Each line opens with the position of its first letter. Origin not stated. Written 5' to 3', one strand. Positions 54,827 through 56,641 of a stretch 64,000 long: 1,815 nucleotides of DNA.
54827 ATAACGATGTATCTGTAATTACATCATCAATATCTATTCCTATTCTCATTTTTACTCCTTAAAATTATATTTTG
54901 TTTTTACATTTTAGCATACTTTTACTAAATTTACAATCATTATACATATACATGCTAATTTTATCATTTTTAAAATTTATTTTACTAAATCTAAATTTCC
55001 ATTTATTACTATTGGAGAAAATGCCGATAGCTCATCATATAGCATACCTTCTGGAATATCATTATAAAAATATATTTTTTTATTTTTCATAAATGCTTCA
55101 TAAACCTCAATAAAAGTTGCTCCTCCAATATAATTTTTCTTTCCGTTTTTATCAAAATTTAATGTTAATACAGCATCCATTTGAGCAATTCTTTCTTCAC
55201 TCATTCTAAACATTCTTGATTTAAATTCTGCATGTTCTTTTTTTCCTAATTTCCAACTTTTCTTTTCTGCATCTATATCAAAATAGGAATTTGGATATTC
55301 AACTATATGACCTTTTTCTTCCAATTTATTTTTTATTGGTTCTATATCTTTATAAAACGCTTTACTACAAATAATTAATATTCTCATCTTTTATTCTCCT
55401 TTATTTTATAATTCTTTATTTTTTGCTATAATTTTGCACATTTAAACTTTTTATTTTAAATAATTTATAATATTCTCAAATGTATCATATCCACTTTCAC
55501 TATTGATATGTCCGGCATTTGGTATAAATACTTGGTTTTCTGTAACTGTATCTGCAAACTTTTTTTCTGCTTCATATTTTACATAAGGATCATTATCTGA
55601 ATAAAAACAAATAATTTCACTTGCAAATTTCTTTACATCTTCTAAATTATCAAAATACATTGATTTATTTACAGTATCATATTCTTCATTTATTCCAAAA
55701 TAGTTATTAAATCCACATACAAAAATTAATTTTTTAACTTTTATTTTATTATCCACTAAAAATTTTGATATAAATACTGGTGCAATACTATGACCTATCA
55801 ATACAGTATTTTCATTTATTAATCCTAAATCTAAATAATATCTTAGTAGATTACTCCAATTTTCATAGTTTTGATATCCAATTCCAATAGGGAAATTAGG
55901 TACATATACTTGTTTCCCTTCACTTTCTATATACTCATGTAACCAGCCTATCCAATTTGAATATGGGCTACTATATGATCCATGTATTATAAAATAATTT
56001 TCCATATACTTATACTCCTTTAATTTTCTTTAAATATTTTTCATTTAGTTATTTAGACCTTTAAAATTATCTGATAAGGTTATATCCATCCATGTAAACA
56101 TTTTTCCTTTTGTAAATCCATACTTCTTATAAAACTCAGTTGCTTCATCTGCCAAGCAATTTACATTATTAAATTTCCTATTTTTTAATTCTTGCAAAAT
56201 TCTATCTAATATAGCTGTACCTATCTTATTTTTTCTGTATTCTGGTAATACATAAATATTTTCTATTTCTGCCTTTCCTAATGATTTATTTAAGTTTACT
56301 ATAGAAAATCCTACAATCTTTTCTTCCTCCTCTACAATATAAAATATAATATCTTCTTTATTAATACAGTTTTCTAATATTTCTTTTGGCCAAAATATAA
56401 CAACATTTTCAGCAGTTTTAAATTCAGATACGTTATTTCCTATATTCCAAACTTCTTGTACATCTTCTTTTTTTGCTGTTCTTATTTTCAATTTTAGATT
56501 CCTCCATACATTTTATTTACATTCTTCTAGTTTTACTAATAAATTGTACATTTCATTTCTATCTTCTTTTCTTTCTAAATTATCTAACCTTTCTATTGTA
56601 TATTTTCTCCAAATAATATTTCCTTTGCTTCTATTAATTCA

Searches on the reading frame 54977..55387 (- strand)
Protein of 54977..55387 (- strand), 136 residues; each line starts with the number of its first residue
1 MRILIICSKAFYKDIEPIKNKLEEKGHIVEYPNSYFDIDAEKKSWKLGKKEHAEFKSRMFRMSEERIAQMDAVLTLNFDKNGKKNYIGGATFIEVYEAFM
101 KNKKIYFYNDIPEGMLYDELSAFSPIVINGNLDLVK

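Call 5: search_protein_families(library=pfam, proteins=[window:54977-55387:-], max_evalue=0.01)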
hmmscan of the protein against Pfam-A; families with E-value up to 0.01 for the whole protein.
window:54977-55387:- (136 aa): 0 families

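Call 10: search_protein_families(library=ncbifam, proteins=[window:54977-55387:-], max_evalue=0.01)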
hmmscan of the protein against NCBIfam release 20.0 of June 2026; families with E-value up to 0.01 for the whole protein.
window:54977-55387:- (136 aa): 0 families

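Call 11: search_protein_families(library=padloc, proteins=[window:54977-55387:-], max_evalue=0.01)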
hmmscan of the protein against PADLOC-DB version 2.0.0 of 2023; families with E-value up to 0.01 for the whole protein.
window:54977-55387:- (136 aa): 0 families

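Call 12: search_solved_structures(query=window:54977-55387:-, max_evalue=1)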
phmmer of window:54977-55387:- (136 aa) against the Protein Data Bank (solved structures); distinct sequences matched with E-value up to 1: 0.

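Call 29: find_homologous_proteins(query=window:54977-55387:-, max_evalue=0.001)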
Query window:54977-55387:- (136 aa): 870 proteins with E <= 0.001 among 886 candidates; the best 120 are listed.
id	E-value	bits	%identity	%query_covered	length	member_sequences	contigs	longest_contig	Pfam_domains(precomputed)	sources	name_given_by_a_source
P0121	6.5e-84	297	99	100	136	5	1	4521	-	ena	-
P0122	2.9e-74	265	87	100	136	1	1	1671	-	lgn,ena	-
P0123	4.1e-72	258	85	100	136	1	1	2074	-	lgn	-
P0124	5.0e-72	258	86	100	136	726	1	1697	-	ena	-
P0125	5.4e-72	258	85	100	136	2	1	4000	-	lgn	-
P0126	1.4e-71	257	83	100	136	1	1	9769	-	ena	-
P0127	1.4e-71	257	86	100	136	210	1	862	-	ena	-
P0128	4.7e-71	255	82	100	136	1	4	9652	-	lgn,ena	-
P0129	9.5e-71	254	84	99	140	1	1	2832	-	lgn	-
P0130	9.8e-71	254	83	100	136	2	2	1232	-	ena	-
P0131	1.3e-70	254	82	100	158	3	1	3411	-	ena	-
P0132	1.5e-70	253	83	100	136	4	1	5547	-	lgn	-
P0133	2.2e-70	253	80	100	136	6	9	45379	-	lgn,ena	-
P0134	2.4e-70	253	82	100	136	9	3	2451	-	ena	-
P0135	4.0e-70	252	83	100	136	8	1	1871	-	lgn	-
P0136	4.6e-70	252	82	100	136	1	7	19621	-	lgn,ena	-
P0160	1.7e-68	247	81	100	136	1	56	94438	-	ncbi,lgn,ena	-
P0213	4.2e-66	239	77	100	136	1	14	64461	-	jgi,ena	-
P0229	2.1e-65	237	78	100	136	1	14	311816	-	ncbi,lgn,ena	-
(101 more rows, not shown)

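Call 30: find_encoding_contigs(protein=P0160, flank=10000, max_places=1)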
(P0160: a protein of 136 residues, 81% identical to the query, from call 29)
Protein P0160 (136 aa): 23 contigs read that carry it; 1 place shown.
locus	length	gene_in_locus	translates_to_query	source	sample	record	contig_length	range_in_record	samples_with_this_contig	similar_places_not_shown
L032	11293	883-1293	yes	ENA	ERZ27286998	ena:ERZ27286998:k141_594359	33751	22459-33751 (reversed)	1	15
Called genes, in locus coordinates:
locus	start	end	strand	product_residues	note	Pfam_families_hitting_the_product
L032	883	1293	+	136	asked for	-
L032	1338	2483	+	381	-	-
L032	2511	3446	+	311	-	PF03747:ADP_ribosyl_GH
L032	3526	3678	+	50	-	-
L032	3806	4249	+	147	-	PF05848:CtsR, PF17727:CtsR_C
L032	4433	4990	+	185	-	PF02151:UVR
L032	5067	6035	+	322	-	PF00217:ATP-gua_Ptrans, PF27454:McsB_C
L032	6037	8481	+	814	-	PF02861:Clp_N, PF23569:NBD_SMAX1 (weak), PF00004:AAA, PF17871:AAA_lid_9, PF00004:AAA, PF07724:AAA_2, PF07728:AAA_5, PF10431:ClpB_D2-small, +8 more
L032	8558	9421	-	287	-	PF01545:Cation_efflux, PF16916:ZT_dimer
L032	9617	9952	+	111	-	-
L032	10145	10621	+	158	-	PF08218:Citrate_ly_lig (weak)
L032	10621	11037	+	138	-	PF00903:Glyoxalase (weak)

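Call 31: find_encoding_contigs(protein=P0229, flank=10000, max_places=1)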
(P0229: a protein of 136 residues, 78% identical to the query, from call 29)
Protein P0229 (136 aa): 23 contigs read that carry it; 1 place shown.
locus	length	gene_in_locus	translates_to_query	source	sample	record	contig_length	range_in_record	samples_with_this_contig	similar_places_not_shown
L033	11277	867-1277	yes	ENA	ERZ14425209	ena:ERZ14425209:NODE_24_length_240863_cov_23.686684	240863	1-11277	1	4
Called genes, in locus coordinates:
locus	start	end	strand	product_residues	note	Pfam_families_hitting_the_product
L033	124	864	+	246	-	PF00106:adh_short, PF08659:KR, PF13561:adh_short_C2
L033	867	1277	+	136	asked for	-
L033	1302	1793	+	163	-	PF00106:adh_short, PF08659:KR, PF01370:Epimerase (faint)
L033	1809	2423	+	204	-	PF00702:Hydrolase, PF13419:HAD_2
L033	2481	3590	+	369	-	-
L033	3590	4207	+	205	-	PF01613:Flavin_Reduct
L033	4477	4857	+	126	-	PF00584:SecE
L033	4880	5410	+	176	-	PF02357:NusG, PF00467:KOW (weak)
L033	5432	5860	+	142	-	PF03946:Ribosomal_L11_N, PF00298:Ribosomal_L11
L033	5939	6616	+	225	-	PF00687:Ribosomal_L1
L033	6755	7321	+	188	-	PF00466:Ribosomal_L10, PF27436:RL10_C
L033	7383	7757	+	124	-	PF16320:Ribosomal_L12_N, PF00542:Ribosomal_L12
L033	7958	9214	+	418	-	-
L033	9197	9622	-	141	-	-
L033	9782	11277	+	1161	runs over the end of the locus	PF00580:UvrD-helicase, PF13245:AAA_19, PF13361:UvrD_C, PF13538:UvrD_C_2 (faint), PF12705:PDDEXK_1 (weak)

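Call 32: find_encoding_contigs(protein=P0213, flank=10000, max_places=1)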
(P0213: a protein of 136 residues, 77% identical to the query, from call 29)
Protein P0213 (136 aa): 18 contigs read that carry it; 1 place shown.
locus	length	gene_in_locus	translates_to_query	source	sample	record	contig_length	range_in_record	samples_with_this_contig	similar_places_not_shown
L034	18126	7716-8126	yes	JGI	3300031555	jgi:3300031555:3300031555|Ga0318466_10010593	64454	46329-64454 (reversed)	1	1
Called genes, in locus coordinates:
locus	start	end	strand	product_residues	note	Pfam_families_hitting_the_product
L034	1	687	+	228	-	?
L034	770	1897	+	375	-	PF08240:ADH_N, PF16912:Glu_dehyd_C (faint), PF00107:ADH_zinc_N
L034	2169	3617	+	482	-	-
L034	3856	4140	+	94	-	PF12840:HTH_20, PF13412:HTH_24, PF00196:GerE (faint), PF01022:HTH_5, PF08279:HTH_11, PF12802:MarR_2 (weak)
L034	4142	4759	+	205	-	PF07853:DUF1648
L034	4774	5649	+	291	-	PF00005:ABC_tran, PF13304:AAA_21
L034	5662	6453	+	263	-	PF12679:ABC2_membrane_2, PF12730:ABC2_membrane_4, PF13346:ABC2_membrane_5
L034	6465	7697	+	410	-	PF03315:SDH_beta, PF03313:SDH_alpha, PF03315:SDH_beta (weak)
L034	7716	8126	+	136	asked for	-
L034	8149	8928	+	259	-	PF17774:YlmH_RBD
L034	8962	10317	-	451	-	PF08238:Sel1 (weak), PF07719:TPR_2 (faint)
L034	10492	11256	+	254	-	PF00561:Abhydrolase_1, PF12146:Hydrolase_4, PF12697:Abhydrolase_6, PF00561:Abhydrolase_1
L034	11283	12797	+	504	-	PF08245:Mur_ligase_M, PF02875:Mur_ligase_C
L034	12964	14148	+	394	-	PF01820:Dala_Dala_lig_N, PF02222:ATP-grasp (faint), PF02655:ATP-grasp_3 (faint), PF02786:CPSase_L_D2, PF07478:Dala_Dala_lig_C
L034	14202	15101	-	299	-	PF04055:Radical_SAM, PF16199:Radical_SAM_C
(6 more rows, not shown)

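Call 37: search_solved_structures(query=A2, max_evalue=10)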
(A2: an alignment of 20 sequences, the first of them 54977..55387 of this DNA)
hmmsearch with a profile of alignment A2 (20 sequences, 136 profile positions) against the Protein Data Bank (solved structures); distinct sequences matched with E-value up to 10: 4.
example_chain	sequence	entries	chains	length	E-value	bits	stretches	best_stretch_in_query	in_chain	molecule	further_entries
7bbl_E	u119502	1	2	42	0.28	14.4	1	48-83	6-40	Gem-associated protein 8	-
1cdc_B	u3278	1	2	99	1.1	12.5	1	26-60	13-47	CD2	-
1t6w_A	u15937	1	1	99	1.2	12.4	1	26-60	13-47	hypothetical protein XP_346638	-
6gcs_M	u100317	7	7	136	1.2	12.4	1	8-68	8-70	NUMM SUBUNIT | Subunit NUMM of protein NADH:Ubiquinone Oxidoreductase (Complex I) | Subunit NUMM of NADH:Ubiquinone Oxidoreductase (Complex I)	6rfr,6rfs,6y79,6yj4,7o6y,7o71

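Call 45: predict_structure(alignment_id=A2)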
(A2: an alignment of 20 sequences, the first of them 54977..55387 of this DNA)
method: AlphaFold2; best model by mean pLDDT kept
length: 136 residues; sequences in the alignment: 20
mean_pLDDT: 89.2   pTM: 0.82
mean pLDDT of the five models: 89.2, 81.1, 78.8, 67.8, 67.4
residues with pLDDT >= 90: 72; 70-90: 60; 50-70: 4; < 50: 0
segments of 3 or more residues with pLDDT < 50: none
pLDDT, mean of each block of 10 residues (from residue 1): 91 92 97 74 88 87 92 91 79 93 95 85 94 94
secondary structure, 60 per line:
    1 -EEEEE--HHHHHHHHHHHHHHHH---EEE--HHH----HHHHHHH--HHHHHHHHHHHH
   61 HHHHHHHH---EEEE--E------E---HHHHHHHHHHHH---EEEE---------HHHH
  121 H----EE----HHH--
elements in order: E2-6 H9-24 E28-30 H40-46 H49-68 E72-75 H89-100 E104-107 H117-121

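Call 47: fold_search(model_id=the predicted structure, library=pdb)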
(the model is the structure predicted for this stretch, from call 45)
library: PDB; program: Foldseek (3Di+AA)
matches with E <= 10: 1105; with E <= 0.001: 9
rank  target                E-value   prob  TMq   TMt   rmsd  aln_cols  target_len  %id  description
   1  9emx_B                6.2e-04  1.00  0.61  0.55   5.4       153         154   16  Nucleoside 2'deoxyribosyltransferase from Chroococcidiopsis thermalis PCC 7203 Double Mutant Y7F A9S bound to Cordycep (released 2025-05-07)
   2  8pqt_B                6.2e-04  1.00  0.58  0.55   5.9       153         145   13  Nucleoside 2'deoxyribosyltransferase from Chroococcidiopsis thermalis PCC 7203 WT bound to Bis-Tris (released 2024-02-21)
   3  4jen_B                6.6e-04  1.00  0.58  0.63   4.4       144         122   21  Structure of Clostridium botulinum CMP N-glycosidase, BcmB (released 2013-09-11)
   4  8pqq_D                7.0e-04  1.00  0.59  0.53   5.7       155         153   14  Nucleoside 2'deoxyribosyltransferase from Chroococcidiopsis thermalis PCC 7203 E88Q Mutant bound to Clofarabine (released 2024-02-21)
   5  8pqr_A                8.4e-04  1.00  0.60  0.54   5.4       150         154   15  Nucleoside 2'deoxyribosyltransferase from Chroococcidiopsis thermalis PCC 7203 WT bound to DAD_Immucillin-H (released 2024-02-21)
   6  9emx_C                8.4e-04  1.00  0.57  0.52   5.0       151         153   15  Nucleoside 2'deoxyribosyltransferase from Chroococcidiopsis thermalis PCC 7203 Double Mutant Y7F A9S bound to Cordycep (released 2025-05-07)
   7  8qc0_A                8.4e-04  1.00  0.55  0.51   5.2       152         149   14  Nucleoside 2'deoxyribosyltransferase from Chroococcidiopsis thermalis PCC 7203 WT ribosylated (released 2024-02-21)
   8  8pqt_A                9.5e-04  1.00  0.61  0.55   5.0       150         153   15  Nucleoside 2'deoxyribosyltransferase from Chroococcidiopsis thermalis PCC 7203 WT bound to Bis-Tris (released 2024-02-21)
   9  8pqq_A                9.5e-04  1.00  0.61  0.55   5.2       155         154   14  Nucleoside 2'deoxyribosyltransferase from Chroococcidiopsis thermalis PCC 7203 E88Q Mutant bound to Clofarabine (released 2024-02-21)
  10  8pqs_D                1.0e-03  1.00  0.60  0.55   5.3       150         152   15  Nucleoside 2'deoxyribosyltransferase from Chroococcidiopsis thermalis PCC 7203 E88A Mutant (released 2024-02-21)
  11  8pqr_D                1.3e-03  1.00  0.61  0.55   5.1       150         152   15  Nucleoside 2'deoxyribosyltransferase from Chroococcidiopsis thermalis PCC 7203 WT bound to DAD_Immucillin-H (released 2024-02-21)
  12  4c6t_D                1.3e-03  1.00  0.56  0.48   5.8       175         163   11  Crystal structure of the RPS4 and RRS1 TIR domain heterodimer (released 2014-05-28)
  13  8pqs_A                1.5e-03  1.00  0.62  0.57   5.3       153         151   14  Nucleoside 2'deoxyribosyltransferase from Chroococcidiopsis thermalis PCC 7203 E88A Mutant (released 2024-02-21)
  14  8rqd_A                1.6e-03  1.00  0.60  0.59   4.6       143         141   12  Crystal structure of human DNPH1 mutant-Y24F (released 2024-11-20)
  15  9emx_A                2.0e-03  1.00  0.60  0.55   5.5       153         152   14  Nucleoside 2'deoxyribosyltransferase from Chroococcidiopsis thermalis PCC 7203 Double Mutant Y7F A9S bound to Cordycep (released 2025-05-07)
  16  4jen_A                2.1e-03  1.00  0.53  0.59   4.8       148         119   18  Structure of Clostridium botulinum CMP N-glycosidase, BcmB (released 2013-09-11)
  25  8of6_I                1.3e-02  1.00  0.68  0.64   3.6       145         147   13  Structure of YtoQ (released 2024-03-27)
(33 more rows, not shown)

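Call 49: find_encoding_contigs(protein=P0136, flank=10000, max_places=1)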
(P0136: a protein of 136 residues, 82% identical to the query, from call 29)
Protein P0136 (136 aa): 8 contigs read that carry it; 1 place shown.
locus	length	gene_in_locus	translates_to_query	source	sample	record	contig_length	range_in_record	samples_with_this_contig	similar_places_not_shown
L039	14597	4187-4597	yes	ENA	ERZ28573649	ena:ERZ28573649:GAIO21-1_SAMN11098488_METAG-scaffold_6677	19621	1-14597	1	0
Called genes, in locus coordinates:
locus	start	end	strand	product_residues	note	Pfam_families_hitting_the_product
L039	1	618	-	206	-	?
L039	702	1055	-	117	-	PF00376:MerR, PF13411:MerR_1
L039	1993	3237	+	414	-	PF00641:Zn_ribbon_RanBP (weak)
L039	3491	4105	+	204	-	-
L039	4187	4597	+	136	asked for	-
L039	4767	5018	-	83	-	PF07866:DUF1653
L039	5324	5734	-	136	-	-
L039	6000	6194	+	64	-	-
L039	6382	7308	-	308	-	PF00072:Response_reg (weak), PF00990:GGDEF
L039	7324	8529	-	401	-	-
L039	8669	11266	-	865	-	PF02861:Clp_N, PF23569:NBD_SMAX1 (weak), PF00004:AAA, PF17871:AAA_lid_9, PF00004:AAA, PF07724:AAA_2, PF07728:AAA_5, PF10431:ClpB_D2-small, +9 more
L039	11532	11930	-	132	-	PF00293:NUDIX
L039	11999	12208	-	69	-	-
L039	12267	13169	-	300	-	PF02811:PHP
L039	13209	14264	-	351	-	-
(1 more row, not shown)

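Call 50: find_encoding_contigs(protein=P0133, flank=10000, max_places=1)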
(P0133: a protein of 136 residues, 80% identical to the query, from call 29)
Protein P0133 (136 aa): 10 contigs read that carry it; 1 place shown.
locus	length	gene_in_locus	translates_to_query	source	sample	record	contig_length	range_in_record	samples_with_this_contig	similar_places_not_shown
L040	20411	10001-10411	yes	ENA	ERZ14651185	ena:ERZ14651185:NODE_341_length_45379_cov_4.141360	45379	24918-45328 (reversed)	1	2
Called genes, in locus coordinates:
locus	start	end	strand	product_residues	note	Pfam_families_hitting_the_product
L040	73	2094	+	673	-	PF01751:Toprim, PF01131:Topoisom_bac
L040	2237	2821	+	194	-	-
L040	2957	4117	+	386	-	PF00753:Lactamase_B, PF19583:ODP, PF00258:Flavodoxin_1 (faint), PF12724:Flavodoxin_5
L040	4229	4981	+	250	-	-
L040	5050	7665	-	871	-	PF00690:Cation_ATPase_N, PF00122:E1-E2_ATPase, PF00702:Hydrolase, PF13246:Cation_ATPase, PF00689:Cation_ATPase_C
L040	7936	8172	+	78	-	-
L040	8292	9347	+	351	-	PF04551:GcpE, PF26540:GcpE_C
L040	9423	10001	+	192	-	-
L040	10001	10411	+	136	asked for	-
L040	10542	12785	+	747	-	-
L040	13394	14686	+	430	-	PF13173:AAA_14, PF13635:DUF4143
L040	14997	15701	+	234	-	PF01881:Cas_Cas6_C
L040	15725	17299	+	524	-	PF09706:Cas_CXXC_CXXC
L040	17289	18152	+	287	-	PF01905:DevR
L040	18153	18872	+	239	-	PF09704:Cas_Cas5d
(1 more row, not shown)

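Call 54: search_dna_similar(query=window:54977-55387:-, collection=phages, mode=protein, max_evalue=0.001)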
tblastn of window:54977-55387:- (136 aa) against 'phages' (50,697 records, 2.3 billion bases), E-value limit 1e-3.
No match.

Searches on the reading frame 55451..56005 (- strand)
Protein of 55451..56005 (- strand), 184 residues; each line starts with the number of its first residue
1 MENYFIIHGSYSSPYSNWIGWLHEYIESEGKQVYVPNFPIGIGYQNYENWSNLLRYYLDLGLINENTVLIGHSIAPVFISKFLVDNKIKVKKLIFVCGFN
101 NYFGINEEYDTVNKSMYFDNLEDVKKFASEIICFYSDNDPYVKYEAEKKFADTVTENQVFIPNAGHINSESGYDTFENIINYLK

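Call 5: search_protein_families(library=pfam, proteins=[window:55451-56005:-], max_evalue=0.01)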
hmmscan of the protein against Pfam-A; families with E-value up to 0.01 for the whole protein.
window:55451-56005:- (184 aa): 3 families
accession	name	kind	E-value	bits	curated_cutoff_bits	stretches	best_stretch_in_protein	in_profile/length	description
PF06821.19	Ser_hydrolase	-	8.3e-18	65.3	22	1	5-183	2-170/172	Serine hydrolase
PF12695.13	Abhydrolase_5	-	6.1e-06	26.5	27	1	23-100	19-91/164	Alpha/beta hydrolase family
PF00561.26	Abhydrolase_1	-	6.5e-05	23.1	25.8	0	6-117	5-121/245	alpha/beta hydrolase fold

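Call 10: search_protein_families(library=ncbifam, proteins=[window:55451-56005:-], max_evalue=0.01)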
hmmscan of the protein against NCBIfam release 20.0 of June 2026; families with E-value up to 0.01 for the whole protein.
window:55451-56005:- (184 aa): 0 families

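Call 11: search_protein_families(library=padloc, proteins=[window:55451-56005:-], max_evalue=0.01)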
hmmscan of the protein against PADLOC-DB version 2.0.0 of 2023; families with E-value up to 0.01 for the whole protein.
window:55451-56005:- (184 aa): 0 families

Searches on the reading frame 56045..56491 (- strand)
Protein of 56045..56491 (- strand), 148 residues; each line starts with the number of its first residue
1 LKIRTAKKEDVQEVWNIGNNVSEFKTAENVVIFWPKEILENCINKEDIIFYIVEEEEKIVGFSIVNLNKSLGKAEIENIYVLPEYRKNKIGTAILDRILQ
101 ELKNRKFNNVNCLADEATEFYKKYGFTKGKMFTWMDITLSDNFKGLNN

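Call 5: search_protein_families(library=pfam, proteins=[window:56045-56491:-], max_evalue=0.01)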
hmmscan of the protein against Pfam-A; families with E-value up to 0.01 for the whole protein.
window:56045-56491:- (148 aa): 4 families
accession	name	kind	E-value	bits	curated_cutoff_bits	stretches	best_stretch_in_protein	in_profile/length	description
PF13508.13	Acetyltransf_7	-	1.2e-15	58.1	27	1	48-127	3-83/84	Acetyltransferase (GNAT) domain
PF00583.31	Acetyltransf_1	-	3.3e-14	53.6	20.7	1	39-126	24-116/116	Acetyltransferase (GNAT) family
PF13673.13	Acetyltransf_10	-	1.3e-12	48.3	23.6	1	36-128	19-109/128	Acetyltransferase (GNAT) domain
PF13527.13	Acetyltransf_9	-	9.8e-09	35.7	25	1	2-127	1-125/127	Acetyltransferase (GNAT) domain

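Call 71: search_protein_families(library=ncbifam, proteins=[window:56045-56491:-], max_evalue=0.001)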
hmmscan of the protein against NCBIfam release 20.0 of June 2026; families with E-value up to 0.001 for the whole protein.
window:56045-56491:- (148 aa): 18 families
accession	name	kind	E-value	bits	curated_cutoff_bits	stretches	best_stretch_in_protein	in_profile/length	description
TIGR01575.1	rimI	equivalog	3.9e-14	52.9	86.4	1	21-130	5-116/132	ribosomal protein S18-alanine N-acetyltransferase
NF005840.0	PRK07757.1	equivalog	7.4e-10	38.9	154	1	1-127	3-119/153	N-acetyltransferase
NF003641.0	PRK05279.1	equivalog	1.9e-09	36.9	344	1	2-130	296-416/441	amino-acid N-acetyltransferase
TIGR03827.1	GNAT_ablB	equivalog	1.1e-08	34.9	205.1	1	37-114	148-224/266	putative beta-lysine N-acetyltransferase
NF005921.0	PRK07922.1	equivalog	8.6e-08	32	180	1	2-128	8-125/170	amino-acid N-acetyltransferase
NF040501.1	resist_ArsN2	equivalog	8.6e-08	31.9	125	1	45-128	21-103/133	arsenic resistance N-acetyltransferase ArsN2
NF007025.1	PRK09491.1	equivalog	4.7e-07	29.9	173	1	4-127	4-120/145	ribosomal protein S18-alanine N-acetyltransferase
TIGR01890.1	N-Ac-Glu-synth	equivalog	3.5e-06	26.2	202.85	1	2-129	284-403/429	amino-acid N-acetyltransferase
NF040503.1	resist_ArsN1a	equivalog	4.8e-06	26.4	170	1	3-127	1-134/159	arsinothricin resistance N-acetyltransferase ArsN1 family A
NF002959.0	PRK03624.1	equivalog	7.2e-06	25.8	124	1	1-131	7-134/147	GNAT family acetyltransferase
NF053587.1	SpmdActasePaiA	equivalog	1e-05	25.4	250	1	37-130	48-151/172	spermidine/spermine N(1)-acetyltransferase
NF007807.0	PRK10514.1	equivalog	1.3e-05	25.2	134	1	37-128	41-124/147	acetyltransferase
NF000482.1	AAC_3_XI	exception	2.4e-05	24.1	300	1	60-128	58-134/148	aminoglycoside N-acetyltransferase AAC(3)-XI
NF000360.1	sat4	exception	8.9e-05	22.6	380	1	42-144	66-171/180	streptothricin N-acetyltransferase Sat4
NF041158.1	Spm_actase_Thplmales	equivalog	0.00022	21.5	225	1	36-96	51-108/115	spermidine N(1)-acetyltransferase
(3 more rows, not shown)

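Call 72: search_protein_families(library=padloc, proteins=[window:56045-56491:-], max_evalue=0.001)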
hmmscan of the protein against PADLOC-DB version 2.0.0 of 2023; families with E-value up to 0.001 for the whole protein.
window:56045-56491:- (148 aa): 0 families
